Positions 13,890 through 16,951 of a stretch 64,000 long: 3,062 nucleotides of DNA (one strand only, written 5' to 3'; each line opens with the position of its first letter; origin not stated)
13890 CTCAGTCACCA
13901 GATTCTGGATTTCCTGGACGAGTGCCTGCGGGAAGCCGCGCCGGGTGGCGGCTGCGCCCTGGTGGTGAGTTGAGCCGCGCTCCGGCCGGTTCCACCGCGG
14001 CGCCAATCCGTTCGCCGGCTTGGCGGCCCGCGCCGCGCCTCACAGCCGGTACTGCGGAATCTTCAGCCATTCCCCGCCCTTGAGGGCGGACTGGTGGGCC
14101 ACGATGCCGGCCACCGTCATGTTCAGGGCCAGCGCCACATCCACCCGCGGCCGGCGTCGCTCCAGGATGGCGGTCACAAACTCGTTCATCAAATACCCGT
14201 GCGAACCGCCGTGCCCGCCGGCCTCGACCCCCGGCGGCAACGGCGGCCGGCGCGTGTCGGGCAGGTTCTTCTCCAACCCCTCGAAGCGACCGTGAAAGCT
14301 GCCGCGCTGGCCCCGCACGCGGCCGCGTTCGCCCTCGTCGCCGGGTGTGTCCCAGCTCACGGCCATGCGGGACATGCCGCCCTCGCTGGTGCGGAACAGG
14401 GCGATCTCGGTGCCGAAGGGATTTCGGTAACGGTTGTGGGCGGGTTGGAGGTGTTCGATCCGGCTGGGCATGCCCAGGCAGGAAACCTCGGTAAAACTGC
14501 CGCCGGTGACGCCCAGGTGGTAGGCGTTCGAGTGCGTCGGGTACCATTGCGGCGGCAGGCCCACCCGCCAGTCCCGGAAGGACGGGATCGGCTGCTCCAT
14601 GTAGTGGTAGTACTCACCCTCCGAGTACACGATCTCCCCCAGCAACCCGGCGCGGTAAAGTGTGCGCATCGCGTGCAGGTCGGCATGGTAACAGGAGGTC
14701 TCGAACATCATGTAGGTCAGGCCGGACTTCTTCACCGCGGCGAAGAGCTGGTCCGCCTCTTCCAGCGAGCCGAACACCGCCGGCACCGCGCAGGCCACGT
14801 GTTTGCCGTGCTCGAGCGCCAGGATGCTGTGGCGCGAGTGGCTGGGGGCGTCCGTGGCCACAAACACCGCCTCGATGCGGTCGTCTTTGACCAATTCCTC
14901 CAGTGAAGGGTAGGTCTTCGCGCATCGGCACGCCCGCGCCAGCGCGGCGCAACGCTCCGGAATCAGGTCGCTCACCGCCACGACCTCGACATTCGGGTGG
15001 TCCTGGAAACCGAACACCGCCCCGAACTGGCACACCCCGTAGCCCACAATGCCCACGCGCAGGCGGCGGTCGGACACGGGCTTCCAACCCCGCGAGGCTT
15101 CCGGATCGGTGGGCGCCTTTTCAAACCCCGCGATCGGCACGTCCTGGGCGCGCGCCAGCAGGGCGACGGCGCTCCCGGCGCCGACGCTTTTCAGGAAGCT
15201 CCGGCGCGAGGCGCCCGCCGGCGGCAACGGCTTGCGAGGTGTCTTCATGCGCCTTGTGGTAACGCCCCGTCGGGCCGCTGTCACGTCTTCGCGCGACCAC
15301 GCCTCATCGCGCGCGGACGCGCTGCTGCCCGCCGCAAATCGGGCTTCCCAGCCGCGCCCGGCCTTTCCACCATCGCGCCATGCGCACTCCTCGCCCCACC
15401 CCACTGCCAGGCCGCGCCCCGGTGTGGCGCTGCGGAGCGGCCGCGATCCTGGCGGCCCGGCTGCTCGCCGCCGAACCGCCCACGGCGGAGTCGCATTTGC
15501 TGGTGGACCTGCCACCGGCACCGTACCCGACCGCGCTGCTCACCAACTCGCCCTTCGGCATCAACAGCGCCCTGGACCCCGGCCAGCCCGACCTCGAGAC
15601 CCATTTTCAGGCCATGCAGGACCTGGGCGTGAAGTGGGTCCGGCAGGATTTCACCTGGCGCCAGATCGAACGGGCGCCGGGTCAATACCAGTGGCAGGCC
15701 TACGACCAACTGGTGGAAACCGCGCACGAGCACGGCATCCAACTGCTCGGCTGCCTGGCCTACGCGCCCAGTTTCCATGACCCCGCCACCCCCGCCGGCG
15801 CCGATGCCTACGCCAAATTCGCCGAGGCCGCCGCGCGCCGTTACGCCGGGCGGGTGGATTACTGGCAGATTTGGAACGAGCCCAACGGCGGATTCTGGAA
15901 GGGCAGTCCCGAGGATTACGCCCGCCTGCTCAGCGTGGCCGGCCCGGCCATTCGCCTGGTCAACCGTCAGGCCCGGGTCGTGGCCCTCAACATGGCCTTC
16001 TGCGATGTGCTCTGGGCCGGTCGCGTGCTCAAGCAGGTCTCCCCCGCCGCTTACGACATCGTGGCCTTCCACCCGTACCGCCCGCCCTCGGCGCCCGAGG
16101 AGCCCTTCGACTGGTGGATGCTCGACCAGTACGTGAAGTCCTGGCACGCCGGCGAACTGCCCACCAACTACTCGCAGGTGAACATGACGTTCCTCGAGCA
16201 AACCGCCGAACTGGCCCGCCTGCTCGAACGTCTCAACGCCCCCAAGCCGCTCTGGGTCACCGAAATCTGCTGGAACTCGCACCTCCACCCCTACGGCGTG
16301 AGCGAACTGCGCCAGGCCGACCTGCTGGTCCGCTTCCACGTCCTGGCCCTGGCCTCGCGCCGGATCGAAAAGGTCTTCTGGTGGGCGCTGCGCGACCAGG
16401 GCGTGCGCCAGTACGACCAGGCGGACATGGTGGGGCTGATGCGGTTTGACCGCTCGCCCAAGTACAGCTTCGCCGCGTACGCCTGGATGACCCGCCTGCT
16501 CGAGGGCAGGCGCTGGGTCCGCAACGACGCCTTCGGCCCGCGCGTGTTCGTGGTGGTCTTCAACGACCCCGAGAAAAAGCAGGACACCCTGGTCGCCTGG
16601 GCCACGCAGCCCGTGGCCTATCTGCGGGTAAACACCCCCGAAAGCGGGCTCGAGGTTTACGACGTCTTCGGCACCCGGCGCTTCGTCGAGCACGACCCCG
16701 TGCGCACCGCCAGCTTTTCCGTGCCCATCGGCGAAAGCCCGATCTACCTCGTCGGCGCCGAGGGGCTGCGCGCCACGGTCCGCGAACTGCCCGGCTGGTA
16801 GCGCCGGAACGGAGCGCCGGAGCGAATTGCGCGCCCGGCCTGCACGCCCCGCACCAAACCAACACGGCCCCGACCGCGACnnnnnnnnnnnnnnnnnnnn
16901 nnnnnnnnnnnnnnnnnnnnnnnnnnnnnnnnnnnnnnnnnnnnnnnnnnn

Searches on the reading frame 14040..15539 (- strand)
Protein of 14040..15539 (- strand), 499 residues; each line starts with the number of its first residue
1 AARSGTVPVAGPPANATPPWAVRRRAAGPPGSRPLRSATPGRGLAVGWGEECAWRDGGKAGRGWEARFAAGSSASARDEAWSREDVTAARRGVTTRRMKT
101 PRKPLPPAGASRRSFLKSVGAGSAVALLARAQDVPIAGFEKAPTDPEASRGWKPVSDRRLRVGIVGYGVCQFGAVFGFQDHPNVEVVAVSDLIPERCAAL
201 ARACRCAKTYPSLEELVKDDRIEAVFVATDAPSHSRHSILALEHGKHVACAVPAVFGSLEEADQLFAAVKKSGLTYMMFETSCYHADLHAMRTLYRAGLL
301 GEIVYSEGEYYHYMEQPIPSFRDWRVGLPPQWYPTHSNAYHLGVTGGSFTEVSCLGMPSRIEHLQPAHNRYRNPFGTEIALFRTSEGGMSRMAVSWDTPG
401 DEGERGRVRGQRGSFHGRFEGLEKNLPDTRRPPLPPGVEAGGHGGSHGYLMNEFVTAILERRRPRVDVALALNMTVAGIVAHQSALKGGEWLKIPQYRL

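Call 16: search_protein_families(library=pfam, proteins=[window:14040-15539:-], max_evalue=0.001)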
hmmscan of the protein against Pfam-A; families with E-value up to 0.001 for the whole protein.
window:14040-15539:- (499 aa): 2 families
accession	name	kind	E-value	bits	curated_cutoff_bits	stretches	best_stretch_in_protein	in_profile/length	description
PF01408.29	GFO_IDH_MocA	-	5.4e-18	66.3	24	1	160-278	1-118/120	Oxidoreductase family, NAD-binding Rossmann fold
PF22725.1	GFO_IDH_MocA_C3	-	0.00012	22.5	27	1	290-415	3-123/124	GFO/IDH/MocA C-terminal domain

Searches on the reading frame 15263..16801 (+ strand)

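Call 16: search_protein_families(library=pfam, proteins=[window:15263-16801:+], max_evalue=0.001)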
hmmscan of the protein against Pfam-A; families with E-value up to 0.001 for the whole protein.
window:15263-16801:+ (512 aa): 2 families
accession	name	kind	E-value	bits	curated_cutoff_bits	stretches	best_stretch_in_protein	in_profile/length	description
PF02449.21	Glyco_hydro_42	-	6.2e-06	26.2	21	1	111-162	12-64/376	Beta-galactosidase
PF00150.24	Cellulase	-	0.0002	21.4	23.5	1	110-276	22-199/272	Cellulase (glycosyl hydrolase family 5)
